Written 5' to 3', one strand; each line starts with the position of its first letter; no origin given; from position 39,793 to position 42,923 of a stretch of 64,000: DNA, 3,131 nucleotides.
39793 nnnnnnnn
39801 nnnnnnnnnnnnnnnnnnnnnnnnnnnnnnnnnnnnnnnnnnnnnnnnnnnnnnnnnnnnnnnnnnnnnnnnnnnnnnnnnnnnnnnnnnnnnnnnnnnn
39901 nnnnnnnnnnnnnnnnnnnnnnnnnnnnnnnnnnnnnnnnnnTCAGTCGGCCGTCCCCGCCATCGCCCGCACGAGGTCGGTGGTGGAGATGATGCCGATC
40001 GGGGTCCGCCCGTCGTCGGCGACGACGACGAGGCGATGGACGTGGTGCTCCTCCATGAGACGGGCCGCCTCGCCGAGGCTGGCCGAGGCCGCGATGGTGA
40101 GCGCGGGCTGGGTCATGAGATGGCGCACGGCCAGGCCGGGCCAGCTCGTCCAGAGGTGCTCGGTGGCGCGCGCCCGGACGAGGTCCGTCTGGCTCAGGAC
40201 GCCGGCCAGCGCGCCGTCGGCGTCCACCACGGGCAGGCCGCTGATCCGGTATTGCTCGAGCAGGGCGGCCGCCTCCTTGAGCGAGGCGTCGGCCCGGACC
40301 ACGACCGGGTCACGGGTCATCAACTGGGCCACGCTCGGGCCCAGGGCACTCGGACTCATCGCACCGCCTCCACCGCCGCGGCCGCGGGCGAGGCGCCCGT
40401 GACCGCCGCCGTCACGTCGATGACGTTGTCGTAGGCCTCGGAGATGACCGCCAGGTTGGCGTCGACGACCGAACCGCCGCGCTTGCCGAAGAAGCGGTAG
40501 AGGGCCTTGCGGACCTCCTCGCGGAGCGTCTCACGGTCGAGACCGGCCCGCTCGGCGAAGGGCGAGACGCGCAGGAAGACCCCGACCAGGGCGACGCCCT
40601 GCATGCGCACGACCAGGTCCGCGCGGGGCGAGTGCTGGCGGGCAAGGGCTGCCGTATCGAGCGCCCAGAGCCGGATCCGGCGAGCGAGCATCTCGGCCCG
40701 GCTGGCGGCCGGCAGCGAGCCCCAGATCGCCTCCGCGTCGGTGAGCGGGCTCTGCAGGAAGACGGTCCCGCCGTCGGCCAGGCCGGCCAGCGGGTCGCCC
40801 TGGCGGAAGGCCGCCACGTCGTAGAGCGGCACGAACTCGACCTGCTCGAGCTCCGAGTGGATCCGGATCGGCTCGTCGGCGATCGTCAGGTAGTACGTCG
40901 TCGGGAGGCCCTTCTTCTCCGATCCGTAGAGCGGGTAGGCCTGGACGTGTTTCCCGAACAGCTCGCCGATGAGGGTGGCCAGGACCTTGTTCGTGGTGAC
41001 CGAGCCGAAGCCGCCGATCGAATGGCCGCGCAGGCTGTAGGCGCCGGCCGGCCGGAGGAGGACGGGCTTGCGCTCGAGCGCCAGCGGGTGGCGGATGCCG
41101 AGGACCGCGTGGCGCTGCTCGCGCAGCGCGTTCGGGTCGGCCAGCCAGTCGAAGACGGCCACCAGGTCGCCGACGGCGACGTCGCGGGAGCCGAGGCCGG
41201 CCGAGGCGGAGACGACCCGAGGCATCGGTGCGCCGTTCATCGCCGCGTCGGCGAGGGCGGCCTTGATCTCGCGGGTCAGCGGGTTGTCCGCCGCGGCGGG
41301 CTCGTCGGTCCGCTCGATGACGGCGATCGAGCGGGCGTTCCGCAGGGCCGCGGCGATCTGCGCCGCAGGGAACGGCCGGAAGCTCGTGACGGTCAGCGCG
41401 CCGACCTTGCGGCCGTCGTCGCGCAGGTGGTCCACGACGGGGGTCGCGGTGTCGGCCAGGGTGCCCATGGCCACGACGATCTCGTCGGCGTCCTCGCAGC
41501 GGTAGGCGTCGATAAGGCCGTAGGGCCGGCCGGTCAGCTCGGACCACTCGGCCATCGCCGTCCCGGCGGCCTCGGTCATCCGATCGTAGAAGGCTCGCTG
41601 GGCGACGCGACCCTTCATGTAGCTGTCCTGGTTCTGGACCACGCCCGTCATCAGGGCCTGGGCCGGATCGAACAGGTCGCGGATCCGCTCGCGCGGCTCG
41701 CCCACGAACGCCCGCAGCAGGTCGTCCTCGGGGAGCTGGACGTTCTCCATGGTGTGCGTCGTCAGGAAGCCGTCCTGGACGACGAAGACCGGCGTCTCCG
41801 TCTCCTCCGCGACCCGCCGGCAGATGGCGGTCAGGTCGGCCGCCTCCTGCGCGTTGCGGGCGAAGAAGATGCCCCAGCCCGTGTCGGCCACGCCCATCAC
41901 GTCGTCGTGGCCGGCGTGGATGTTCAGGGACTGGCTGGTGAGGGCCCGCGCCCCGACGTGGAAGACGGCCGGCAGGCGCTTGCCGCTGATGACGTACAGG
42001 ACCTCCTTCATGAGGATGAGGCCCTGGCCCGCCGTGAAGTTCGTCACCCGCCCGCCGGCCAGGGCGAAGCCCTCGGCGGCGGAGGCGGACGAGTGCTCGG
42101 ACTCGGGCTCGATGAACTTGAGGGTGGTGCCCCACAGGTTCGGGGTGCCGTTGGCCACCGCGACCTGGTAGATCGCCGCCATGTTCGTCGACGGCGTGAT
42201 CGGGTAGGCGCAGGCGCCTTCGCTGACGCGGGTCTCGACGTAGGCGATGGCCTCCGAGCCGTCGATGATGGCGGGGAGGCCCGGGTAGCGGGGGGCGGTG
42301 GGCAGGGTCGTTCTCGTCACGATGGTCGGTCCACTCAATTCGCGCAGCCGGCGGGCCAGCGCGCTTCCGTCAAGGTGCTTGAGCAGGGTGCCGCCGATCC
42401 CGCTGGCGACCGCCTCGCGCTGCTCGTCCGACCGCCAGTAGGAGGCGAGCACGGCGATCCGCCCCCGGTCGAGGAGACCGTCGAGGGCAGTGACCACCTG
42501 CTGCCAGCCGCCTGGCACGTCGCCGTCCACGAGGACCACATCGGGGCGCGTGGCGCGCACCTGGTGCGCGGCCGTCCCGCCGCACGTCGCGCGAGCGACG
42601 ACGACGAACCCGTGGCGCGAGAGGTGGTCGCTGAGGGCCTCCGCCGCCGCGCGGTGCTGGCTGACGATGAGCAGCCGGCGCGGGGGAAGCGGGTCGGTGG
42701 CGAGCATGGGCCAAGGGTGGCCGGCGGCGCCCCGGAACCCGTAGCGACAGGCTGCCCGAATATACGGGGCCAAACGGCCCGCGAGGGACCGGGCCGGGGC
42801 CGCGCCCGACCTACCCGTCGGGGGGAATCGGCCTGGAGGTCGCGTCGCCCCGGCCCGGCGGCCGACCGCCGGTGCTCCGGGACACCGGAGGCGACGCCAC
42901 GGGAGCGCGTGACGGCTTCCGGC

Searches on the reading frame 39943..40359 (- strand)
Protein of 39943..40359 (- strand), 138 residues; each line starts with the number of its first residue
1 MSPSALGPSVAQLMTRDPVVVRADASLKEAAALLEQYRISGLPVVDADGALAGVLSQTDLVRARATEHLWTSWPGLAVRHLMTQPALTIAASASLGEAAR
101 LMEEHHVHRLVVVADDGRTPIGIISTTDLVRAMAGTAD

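Call 38: search_protein_families(library=pfam, proteins=[window:39943-40359:-], max_evalue=0.0001)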
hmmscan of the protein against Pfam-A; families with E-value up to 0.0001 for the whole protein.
window:39943-40359:- (138 aa): 1 family
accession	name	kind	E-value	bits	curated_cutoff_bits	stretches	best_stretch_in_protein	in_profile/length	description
PF00571.33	CBS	-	2.4e-35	121.1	24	2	10-64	1-55/57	CBS domain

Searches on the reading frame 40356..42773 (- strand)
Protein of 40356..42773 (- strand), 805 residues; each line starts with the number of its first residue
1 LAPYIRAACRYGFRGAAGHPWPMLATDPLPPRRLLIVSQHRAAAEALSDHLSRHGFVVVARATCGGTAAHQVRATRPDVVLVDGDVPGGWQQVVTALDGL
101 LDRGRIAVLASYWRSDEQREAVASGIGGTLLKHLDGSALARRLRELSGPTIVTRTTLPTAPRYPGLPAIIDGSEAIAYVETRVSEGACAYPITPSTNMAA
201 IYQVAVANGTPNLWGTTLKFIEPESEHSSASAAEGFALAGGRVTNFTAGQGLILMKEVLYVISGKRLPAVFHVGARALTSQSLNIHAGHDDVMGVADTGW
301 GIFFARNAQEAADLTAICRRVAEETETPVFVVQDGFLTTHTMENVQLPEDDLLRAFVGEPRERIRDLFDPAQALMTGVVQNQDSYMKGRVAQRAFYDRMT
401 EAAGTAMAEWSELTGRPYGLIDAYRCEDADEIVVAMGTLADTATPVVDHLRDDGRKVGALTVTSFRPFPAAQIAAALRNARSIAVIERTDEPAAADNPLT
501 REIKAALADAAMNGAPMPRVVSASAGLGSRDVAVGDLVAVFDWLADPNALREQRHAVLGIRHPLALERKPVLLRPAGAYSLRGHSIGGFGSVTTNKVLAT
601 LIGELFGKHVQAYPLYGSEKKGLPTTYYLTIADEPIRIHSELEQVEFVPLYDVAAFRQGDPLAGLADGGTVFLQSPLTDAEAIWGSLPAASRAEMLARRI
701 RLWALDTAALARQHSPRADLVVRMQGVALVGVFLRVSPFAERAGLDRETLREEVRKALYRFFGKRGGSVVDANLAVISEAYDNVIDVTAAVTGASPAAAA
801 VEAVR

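Call 38: search_protein_families(library=pfam, proteins=[window:40356-42773:-], max_evalue=0.0001)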
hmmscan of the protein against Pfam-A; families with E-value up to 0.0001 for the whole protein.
window:40356-42773:- (805 aa): 4 families
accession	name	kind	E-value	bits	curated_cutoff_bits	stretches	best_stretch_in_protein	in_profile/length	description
PF01855.24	POR_N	-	5.7e-56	190.3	27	1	186-402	10-225/231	Pyruvate flavodoxin/ferredoxin oxidoreductase, thiamine diP-bdg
PF01558.24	POR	-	1.2e-28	100.9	27.4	1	587-782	1-173/173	Pyruvate ferredoxin/flavodoxin oxidoreductase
PF17147.9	PFOR_II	-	5.5e-21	75.3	27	1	429-536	1-101/102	Pyruvate:ferredoxin oxidoreductase core domain II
PF00072.30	Response_reg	-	7.3e-07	29.8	30.2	1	35-143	2-110/111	Response regulator receiver domain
